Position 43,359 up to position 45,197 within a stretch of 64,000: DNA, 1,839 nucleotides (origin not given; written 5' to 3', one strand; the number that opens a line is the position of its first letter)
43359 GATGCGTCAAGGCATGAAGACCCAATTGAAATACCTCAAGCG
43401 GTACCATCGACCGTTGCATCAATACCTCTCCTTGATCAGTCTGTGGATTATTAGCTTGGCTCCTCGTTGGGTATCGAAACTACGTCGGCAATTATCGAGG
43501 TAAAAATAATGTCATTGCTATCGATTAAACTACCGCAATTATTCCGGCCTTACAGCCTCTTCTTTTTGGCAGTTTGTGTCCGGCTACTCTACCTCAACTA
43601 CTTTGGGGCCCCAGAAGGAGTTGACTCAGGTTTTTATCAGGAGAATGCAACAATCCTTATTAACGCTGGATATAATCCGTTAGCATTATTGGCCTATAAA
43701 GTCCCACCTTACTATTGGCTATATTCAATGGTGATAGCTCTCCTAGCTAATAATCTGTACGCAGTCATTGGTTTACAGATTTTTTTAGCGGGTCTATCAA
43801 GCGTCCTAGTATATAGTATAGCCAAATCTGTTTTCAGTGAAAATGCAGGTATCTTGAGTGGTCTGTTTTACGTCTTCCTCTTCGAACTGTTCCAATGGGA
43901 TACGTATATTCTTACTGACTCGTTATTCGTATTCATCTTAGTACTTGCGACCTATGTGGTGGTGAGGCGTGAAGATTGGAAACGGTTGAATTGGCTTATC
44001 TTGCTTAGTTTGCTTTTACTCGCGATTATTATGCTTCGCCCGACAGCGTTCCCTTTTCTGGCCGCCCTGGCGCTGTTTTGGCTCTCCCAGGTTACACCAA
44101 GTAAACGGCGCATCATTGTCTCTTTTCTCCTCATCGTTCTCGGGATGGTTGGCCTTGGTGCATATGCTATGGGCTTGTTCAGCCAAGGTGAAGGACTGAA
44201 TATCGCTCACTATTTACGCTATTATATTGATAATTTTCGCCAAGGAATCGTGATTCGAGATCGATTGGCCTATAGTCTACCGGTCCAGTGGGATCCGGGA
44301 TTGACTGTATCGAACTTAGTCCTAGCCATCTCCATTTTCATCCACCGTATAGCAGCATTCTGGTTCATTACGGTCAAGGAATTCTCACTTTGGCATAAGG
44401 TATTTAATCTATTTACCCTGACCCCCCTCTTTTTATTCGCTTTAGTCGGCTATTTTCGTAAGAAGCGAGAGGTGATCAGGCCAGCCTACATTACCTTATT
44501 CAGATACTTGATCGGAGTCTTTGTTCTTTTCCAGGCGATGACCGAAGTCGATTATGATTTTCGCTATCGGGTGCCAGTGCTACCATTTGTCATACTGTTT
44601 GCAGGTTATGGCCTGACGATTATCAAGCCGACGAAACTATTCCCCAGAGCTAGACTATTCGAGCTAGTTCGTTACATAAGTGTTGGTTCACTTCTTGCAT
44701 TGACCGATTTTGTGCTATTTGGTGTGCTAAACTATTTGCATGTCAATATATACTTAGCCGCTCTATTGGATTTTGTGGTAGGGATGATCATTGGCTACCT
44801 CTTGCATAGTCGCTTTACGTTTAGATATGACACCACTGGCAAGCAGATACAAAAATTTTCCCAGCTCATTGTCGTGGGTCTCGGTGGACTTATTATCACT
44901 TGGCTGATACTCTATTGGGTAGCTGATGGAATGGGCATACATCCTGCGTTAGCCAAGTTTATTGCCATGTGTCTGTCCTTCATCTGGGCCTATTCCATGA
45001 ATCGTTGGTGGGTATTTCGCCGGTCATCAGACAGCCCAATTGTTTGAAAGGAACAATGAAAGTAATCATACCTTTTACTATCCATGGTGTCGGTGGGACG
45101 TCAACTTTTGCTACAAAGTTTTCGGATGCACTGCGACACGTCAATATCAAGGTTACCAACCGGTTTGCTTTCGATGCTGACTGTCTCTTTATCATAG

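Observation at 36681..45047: Components of a polyprenyl-phosphate-sugar-dependent extracytoplasmic glycosylation system (GtrA/GtrB/GT-C triad), including a GT-C-GtrA fusion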

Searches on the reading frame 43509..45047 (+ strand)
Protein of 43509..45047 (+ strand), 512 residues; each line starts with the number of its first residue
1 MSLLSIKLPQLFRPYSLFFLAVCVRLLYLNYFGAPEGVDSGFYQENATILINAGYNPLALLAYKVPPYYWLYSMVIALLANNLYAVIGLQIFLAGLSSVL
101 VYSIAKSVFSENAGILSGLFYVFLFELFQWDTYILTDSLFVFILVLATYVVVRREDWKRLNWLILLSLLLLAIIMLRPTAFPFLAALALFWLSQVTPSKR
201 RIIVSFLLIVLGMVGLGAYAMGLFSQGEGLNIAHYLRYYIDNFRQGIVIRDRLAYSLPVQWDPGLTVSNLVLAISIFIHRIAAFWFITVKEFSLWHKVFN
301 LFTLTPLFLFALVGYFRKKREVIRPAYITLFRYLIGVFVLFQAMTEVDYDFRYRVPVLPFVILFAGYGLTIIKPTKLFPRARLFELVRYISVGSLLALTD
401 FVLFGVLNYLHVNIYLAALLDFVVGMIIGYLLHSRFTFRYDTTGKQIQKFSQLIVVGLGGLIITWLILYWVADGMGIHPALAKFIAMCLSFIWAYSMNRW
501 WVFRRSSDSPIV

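Call 5: search_protein_families(library=pfam, proteins=[window:43509-45047:+], max_evalue=0.01)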
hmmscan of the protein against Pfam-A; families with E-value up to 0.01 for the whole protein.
window:43509-45047:+ (512 aa): 2 families
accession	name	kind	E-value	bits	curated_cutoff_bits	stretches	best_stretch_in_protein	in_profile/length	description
PF04138.20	GtrA_DPMS_TM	-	1.4e-19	70.8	26.1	1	388-503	1-117/117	GtrA/DPMS, transmembrane domain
PF13231.12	PMT_2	-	6.7e-10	39.8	26.1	1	66-214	4-149/160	Dolichyl-phosphate-mannose-protein mannosyltransferase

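Call 11: find_homologous_proteins(query=window:43509-45047:+)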
Query window:43509-45047:+ (512 aa): 15 proteins with E <= 0.001 among 8000 candidates.
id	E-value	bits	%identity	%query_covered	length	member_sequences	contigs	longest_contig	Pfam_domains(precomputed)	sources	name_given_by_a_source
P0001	0.0e+0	1109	100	100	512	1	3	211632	PF04138.21,PF13231.13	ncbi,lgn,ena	-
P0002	2.0e-134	468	48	96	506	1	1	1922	PF04138.21,PF13231.13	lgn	-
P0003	6.6e-123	430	45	96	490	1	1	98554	PF04138.21,PF13231.13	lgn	-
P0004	9.0e-121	423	44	96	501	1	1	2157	PF04138.21,PF13231.13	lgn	-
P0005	4.1e-76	275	35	96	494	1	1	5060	PF04138.21,PF13231.13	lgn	-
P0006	7.5e-75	271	35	97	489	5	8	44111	PF04138.21,PF13231.13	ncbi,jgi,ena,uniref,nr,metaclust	ncbi:MAG: hypothetical protein A3E36_02115 [Candidatus Andersenbacteria bacterium RIFCSPHIGHO2_12_FU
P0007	6.4e-72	261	34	95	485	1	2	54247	PF04138.21,PF13231.13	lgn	-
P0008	2.4e-70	256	40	71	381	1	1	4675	PF13231.13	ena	-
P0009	1.0e-65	241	34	96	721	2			PF04138.21,PF13231.13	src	-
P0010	1.1e-65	241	38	70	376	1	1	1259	PF13231.13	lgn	-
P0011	1.2e-64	237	37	70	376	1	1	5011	PF13231.13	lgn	-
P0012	4.5e-64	236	38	70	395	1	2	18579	PF13231.13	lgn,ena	-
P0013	9.3e-62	228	37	71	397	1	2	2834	PF13231.13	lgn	-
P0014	8.3e-58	215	38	71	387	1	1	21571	PF13231.13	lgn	-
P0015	6.7e-24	103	29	69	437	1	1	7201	PF13231.13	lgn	-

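Call 12: list_cluster_members(proteins=[P0001, P0006, P0009])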
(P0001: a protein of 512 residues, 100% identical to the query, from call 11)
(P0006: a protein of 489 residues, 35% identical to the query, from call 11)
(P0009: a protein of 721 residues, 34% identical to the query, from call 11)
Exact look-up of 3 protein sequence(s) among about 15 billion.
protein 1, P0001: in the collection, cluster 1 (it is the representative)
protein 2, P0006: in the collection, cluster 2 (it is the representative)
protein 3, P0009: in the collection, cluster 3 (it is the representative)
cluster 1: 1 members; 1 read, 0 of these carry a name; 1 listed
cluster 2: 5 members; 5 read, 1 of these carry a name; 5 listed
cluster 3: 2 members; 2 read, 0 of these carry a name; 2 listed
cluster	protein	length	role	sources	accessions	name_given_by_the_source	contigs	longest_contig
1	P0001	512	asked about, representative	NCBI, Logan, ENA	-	-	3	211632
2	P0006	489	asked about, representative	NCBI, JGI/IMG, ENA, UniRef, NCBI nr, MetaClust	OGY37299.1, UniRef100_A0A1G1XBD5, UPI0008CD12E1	MAG: hypothetical protein A3E36_02115 [Candidatus Andersenbacteria bacterium ... | Glycosyltransferase RgtA/B/C/D-like domain-containing protein n=1 Tax=Candidatus ... | status=active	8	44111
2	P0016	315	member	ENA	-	-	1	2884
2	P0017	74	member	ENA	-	-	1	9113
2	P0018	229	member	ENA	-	-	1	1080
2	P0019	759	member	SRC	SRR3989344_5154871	-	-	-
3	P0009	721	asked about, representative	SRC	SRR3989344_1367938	-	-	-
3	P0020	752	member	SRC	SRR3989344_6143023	-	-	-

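Call 13: find_encoding_contigs(protein=P0014, flank=6000, max_places=2)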
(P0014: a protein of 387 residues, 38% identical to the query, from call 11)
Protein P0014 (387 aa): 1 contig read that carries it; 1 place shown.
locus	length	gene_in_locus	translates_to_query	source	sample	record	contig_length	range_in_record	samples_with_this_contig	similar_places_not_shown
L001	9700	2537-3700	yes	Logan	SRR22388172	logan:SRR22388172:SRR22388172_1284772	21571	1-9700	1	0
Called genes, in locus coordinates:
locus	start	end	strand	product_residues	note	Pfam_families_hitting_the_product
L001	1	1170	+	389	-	?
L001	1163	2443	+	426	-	PF02826:2-Hacid_dh_C (faint), PF03446:NAD_binding_2 (weak), PF03721:UDPG_MGDP_dh_N, PF00984:UDPG_MGDP_dh, PF03720:UDPG_MGDP_dh_C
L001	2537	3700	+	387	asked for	PF13231:PMT_2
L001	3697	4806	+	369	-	PF01041:DegT_DnrJ_EryC1, PF00266:Aminotran_5 (weak), PF01053:Cys_Met_Meta_PP (weak)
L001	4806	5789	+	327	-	PF01408:GFO_IDH_MocA, PF02894:GFO_IDH_MocA_C, PF22725:GFO_IDH_MocA_C3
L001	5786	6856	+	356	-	PF21360:PylC-like_N, PF15632:ATPgrasp_Ter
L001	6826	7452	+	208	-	PF00702:Hydrolase, PF12710:HAD (weak), PF13344:Hydrolase_6 (faint), PF13419:HAD_2, PF13242:Hydrolase_like (weak)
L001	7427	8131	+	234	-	PF05401:NodS (weak), PF13489:Methyltransf_23, PF13649:Methyltransf_25, PF13847:Methyltransf_31, PF08241:Methyltransf_11, PF08242:Methyltransf_12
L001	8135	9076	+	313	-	PF00535:Glycos_transf_2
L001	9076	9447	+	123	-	-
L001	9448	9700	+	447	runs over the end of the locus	PF01943:Polysacc_synt, PF13440:Polysacc_synt_3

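Call 14: find_encoding_contigs(protein=P0012, flank=6000, max_places=2)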
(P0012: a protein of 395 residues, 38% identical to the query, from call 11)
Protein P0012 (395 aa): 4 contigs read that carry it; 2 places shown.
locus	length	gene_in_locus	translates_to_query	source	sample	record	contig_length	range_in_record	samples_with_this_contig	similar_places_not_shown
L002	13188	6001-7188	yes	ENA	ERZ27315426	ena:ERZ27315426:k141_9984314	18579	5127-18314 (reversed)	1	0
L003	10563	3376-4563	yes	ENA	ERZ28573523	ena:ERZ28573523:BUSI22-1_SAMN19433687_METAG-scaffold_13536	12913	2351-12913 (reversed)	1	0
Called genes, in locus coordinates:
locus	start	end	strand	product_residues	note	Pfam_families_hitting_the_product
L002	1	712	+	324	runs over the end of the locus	?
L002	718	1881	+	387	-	PF13439:Glyco_transf_4, PF13579:Glyco_trans_4_4, PF00534:Glycos_transf_1, PF13692:Glyco_trans_1_4, PF13524:Glyco_trans_1_2 (weak)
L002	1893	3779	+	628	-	PF13522:GATase_6, PF13537:GATase_7, PF00733:Asn_synthase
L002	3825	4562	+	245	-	PF01209:Ubie_methyltran, PF13489:Methyltransf_23, PF13847:Methyltransf_31, PF08241:Methyltransf_11, PF08242:Methyltransf_12, PF13649:Methyltransf_25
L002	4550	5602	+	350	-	PF00535:Glycos_transf_2, PF13506:Glyco_transf_21, PF13641:Glyco_tranf_2_3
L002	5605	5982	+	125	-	-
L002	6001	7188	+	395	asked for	PF13231:PMT_2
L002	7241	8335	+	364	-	PF08003:Methyltransf_9, PF13489:Methyltransf_23, PF13847:Methyltransf_31, PF08241:Methyltransf_11, PF08242:Methyltransf_12, PF13649:Methyltransf_25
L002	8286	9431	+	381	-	PF13439:Glyco_transf_4, PF00534:Glycos_transf_1, PF13692:Glyco_trans_1_4, PF13524:Glyco_trans_1_2 (weak)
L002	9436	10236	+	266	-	PF00535:Glycos_transf_2, PF10111:Glyco_tranf_2_2 (weak), PF13641:Glyco_tranf_2_3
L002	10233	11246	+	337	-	PF00534:Glycos_transf_1, PF13692:Glyco_trans_1_4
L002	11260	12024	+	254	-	PF05711:TylF, PF13578:Methyltransf_24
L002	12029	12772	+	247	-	PF05148:Methyltransf_8 (weak), PF13489:Methyltransf_23, PF13847:Methyltransf_31 (faint), PF08241:Methyltransf_11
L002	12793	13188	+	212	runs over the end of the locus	PF07021:MetW (faint), PF08241:Methyltransf_11 (faint)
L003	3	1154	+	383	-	?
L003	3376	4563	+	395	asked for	PF13231:PMT_2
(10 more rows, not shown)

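Call 15: search_protein_families(library=pfam, proteins=[L002:5605-5982:+, L001:9076-9447:+, L002:4550-5602:+, L001:8135-9076:+], max_evalue=10)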
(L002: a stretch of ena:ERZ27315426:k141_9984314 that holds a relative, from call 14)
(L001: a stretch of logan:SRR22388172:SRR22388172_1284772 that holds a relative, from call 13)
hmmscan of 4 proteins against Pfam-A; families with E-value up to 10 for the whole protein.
L002:5605-5982:+ (125 aa): 7 families
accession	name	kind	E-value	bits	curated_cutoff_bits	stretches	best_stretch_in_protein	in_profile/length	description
PF00892.27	EamA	-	0.00033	21.4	28.2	1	34-123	62-134/135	EamA-like transporter family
PF05653.20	Mg_trans_NIPA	-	0.003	17.2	26.2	2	58-123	56-120/295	Magnesium transporter NIPA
PF04247.17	SirB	-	0.0074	16.8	30.9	1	41-116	6-80/120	Invasion gene expression up-regulator, SirB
PF23600.1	DUF7139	-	0.027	14.5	30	1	44-121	25-102/150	Domain of unknown function (DUF7139)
PF06365.17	CD34_antigen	-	0.043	14.2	26.3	1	74-105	101-132/204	CD34/Podocalyxin family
PF04342.18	DMT_6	-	0.11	13.3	25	1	51-122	32-103/104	Putative member of DMT superfamily (DUF486)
PF03137.26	OATP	-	0.19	10.4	25.8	1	54-122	14-83/545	Organic Anion Transporter Polypeptide (OATP) family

L001:9076-9447:+ (123 aa): 2 families
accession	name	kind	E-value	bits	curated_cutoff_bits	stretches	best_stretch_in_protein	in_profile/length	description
PF00892.27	EamA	-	0.012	16.3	28.2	1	5-122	31-134/135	EamA-like transporter family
PF17364.7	DUF5389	-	0.57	10.8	25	1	41-94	55-101/104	Family of unknown function (DUF5389)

L002:4550-5602:+ (350 aa): 3 families
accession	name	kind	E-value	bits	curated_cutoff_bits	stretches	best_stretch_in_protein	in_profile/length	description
PF00535.33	Glycos_transf_2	-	9.6e-14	52.1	23.3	1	12-149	4-132/168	Glycosyl transferase family 2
PF13641.12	Glyco_tranf_2_3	-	1.1e-09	39.1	27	1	6-227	1-213/230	Glycosyltransferase like family 2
PF20029.6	DUF6436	-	0.27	11.4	27.3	1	46-109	64-127/133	Domain of unknown function (DUF6436)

L001:8135-9076:+ (313 aa): 5 families
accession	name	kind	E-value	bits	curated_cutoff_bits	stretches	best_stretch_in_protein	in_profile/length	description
PF00535.33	Glycos_transf_2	-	3.3e-23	82.9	23.3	1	10-173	3-166/168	Glycosyl transferase family 2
PF13641.12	Glyco_tranf_2_3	-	1.7e-05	25.4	27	1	7-164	3-163/230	Glycosyltransferase like family 2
PF00483.29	NTP_transferase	-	0.046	13.7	21.2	1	12-106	26-121/245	Nucleotidyl transferase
PF13704.12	Glyco_tranf_2_4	-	0.13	13.2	27.5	1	15-67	2-51/98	Glycosyl transferase family 2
PF20812.2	PM2_P3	-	0.14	12.6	27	1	64-94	3-33/61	Bacteriophage PM2, Viral membrane protein P3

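Call 16: search_protein_families(library=ncbifam, proteins=[window:43509-45047:+], max_evalue=0.01)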
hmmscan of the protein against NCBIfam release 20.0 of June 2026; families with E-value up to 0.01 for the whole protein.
window:43509-45047:+ (512 aa): 0 families

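Call 17: search_solved_structures(query=window:43509-45047:+, max_evalue=1, show_alignments=2)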
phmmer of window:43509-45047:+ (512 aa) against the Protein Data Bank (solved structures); distinct sequences matched with E-value up to 1: 1.
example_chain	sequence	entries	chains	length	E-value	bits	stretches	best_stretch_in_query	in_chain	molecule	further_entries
5mlz_A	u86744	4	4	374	0.16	14.2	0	358-500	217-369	Dolichol monophosphate mannose synthase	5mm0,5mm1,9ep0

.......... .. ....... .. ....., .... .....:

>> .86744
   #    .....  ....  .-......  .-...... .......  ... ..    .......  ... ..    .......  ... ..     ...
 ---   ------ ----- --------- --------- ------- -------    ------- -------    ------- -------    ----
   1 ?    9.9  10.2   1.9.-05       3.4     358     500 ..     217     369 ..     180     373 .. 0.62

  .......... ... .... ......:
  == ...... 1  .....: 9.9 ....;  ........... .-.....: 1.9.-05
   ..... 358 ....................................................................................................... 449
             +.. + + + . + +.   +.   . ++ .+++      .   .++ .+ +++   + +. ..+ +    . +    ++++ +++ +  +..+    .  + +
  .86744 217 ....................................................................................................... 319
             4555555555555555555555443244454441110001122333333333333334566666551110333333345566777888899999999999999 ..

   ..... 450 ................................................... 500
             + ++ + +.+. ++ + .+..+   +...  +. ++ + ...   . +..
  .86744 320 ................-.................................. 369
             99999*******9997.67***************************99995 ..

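Call 18: find_encoding_contigs(protein=P0001, flank=1000, max_places=4)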
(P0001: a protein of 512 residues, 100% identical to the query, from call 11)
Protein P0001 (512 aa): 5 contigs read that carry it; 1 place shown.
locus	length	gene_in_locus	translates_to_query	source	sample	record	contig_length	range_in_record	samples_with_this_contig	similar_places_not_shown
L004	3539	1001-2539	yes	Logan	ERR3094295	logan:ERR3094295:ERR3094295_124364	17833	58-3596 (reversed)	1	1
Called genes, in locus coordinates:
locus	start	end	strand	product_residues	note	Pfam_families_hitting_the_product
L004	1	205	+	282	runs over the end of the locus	PF13489:Methyltransf_23, PF06325:PrmA, PF08003:Methyltransf_9, PF13847:Methyltransf_31, PF08241:Methyltransf_11, PF08242:Methyltransf_12, PF13649:Methyltransf_25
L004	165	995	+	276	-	PF00535:Glycos_transf_2, PF10111:Glyco_tranf_2_2, PF13641:Glyco_tranf_2_3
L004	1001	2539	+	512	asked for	PF13231:PMT_2, PF04138:GtrA_DPMS_TM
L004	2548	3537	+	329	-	PF13439:Glyco_transf_4 (weak), PF00534:Glycos_transf_1, PF13692:Glyco_trans_1_4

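Call 19: find_encoding_contigs(protein=P0003, flank=10000, max_places=2)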
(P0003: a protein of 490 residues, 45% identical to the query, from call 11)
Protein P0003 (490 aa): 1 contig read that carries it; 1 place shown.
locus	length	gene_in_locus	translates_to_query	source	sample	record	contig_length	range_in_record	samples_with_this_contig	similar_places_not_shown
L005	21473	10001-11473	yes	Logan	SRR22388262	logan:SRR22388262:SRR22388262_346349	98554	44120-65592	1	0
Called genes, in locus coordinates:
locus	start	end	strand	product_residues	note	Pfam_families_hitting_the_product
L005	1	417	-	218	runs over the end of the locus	PF01209:Ubie_methyltran (weak), PF13489:Methyltransf_23, PF07021:MetW (weak), PF13847:Methyltransf_31, PF08241:Methyltransf_11, PF08242:Methyltransf_12, PF13649:Methyltransf_25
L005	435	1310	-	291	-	PF01370:Epimerase, PF04321:RmlD_sub_bind, PF16363:GDP_Man_Dehyd (faint)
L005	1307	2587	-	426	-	PF13524:Glyco_trans_1_2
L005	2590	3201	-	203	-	PF25087:GMPPB_C (weak), PF24894:Hexapep_GlmU (faint), PF25084:LbH_EIF2B (weak), PF14602:Hexapep_2 (faint), PF00132:Hexapep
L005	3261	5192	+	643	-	PF16177:ACAS_N, PF00501:AMP-binding, PF13193:AMP-binding_C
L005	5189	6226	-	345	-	PF01408:GFO_IDH_MocA, PF03447:NAD_binding_3, PF22725:GFO_IDH_MocA_C3, PF02894:GFO_IDH_MocA_C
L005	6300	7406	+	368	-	PF00155:Aminotran_1_2, PF00266:Aminotran_5 (weak), PF01041:DegT_DnrJ_EryC1, PF01212:Beta_elim_lyase (weak)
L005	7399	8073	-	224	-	PF13489:Methyltransf_23, PF05891:Methyltransf_PK (weak), PF13847:Methyltransf_31, PF08241:Methyltransf_11, PF08242:Methyltransf_12, PF13649:Methyltransf_25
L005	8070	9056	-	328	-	PF01073:3Beta_HSD (weak), PF01370:Epimerase, PF04321:RmlD_sub_bind (weak), PF16363:GDP_Man_Dehyd, PF07993:NAD_binding_4 (weak)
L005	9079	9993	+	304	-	-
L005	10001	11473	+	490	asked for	PF13231:PMT_2 (weak), PF04138:GtrA_DPMS_TM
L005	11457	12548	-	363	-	PF02779:Transket_pyr, PF02780:Transketolase_C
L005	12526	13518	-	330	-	PF00676:E1_dh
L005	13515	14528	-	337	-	PF01370:Epimerase, PF02719:Polysacc_synt_2 (weak), PF04321:RmlD_sub_bind, PF05368:NmrA, PF01073:3Beta_HSD, PF07993:NAD_binding_4 (faint), PF13460:NAD_binding_10, PF16363:GDP_Man_Dehyd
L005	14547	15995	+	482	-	-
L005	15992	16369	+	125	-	-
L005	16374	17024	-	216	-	-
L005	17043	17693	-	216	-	-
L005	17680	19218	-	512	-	-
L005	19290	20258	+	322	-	PF00106:adh_short (weak), PF01073:3Beta_HSD, PF01370:Epimerase, PF02719:Polysacc_synt_2, PF04321:RmlD_sub_bind, PF07993:NAD_binding_4, PF08659:KR, PF16363:GDP_Man_Dehyd, +1 more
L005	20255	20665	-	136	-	-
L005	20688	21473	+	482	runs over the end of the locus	PF13231:PMT_2 (weak)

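Call 20: find_encoding_contigs(protein=P0006, flank=10000, max_places=2)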
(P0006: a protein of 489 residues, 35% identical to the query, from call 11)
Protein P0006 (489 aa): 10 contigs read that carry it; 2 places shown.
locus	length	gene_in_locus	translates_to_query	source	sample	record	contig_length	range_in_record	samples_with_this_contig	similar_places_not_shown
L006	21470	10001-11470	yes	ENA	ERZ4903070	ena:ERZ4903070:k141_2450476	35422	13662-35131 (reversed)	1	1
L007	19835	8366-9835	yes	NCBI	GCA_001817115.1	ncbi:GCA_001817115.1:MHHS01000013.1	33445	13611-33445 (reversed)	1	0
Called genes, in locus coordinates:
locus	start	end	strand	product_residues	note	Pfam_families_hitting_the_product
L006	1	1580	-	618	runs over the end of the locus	-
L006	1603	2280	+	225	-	PF00535:Glycos_transf_2, PF13641:Glyco_tranf_2_3 (weak)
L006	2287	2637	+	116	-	PF10066:DUF2304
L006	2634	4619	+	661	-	-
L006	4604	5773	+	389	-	PF13439:Glyco_transf_4, PF13579:Glyco_trans_4_4, PF00534:Glycos_transf_1, PF13692:Glyco_trans_1_4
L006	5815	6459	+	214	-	PF10096:DUF2334, PF01522:Polysacc_deac_1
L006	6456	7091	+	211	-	PF08241:Methyltransf_11, PF13649:Methyltransf_25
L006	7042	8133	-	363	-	PF13439:Glyco_transf_4, PF00534:Glycos_transf_1 (weak), PF13692:Glyco_trans_1_4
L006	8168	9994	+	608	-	PF13522:GATase_6, PF13537:GATase_7, PF00733:Asn_synthase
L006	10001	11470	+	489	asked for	PF13231:PMT_2, PF04138:GtrA_DPMS_TM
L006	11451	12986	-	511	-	PF01467:CTP_transf_like, PF00294:PfkB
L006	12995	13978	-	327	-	PF00106:adh_short (weak), PF01073:3Beta_HSD, PF01370:Epimerase, PF02719:Polysacc_synt_2, PF04321:RmlD_sub_bind, PF07993:NAD_binding_4, PF13460:NAD_binding_10, PF16363:GDP_Man_Dehyd, +1 more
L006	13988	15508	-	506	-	PF05721:PhyH (weak), PF13489:Methyltransf_23, PF02353:CMAS (weak), PF05175:MTS (weak), PF08241:Methyltransf_11, PF08242:Methyltransf_12, PF13649:Methyltransf_25, PF13847:Methyltransf_31, +1 more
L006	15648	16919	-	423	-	PF13524:Glyco_trans_1_2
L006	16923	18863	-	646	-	PF13522:GATase_6, PF13537:GATase_7, PF00733:Asn_synthase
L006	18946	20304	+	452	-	PF00120:Gln-synt_C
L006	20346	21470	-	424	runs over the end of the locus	-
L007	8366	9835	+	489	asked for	PF13231:PMT_2, PF04138:GtrA_DPMS_TM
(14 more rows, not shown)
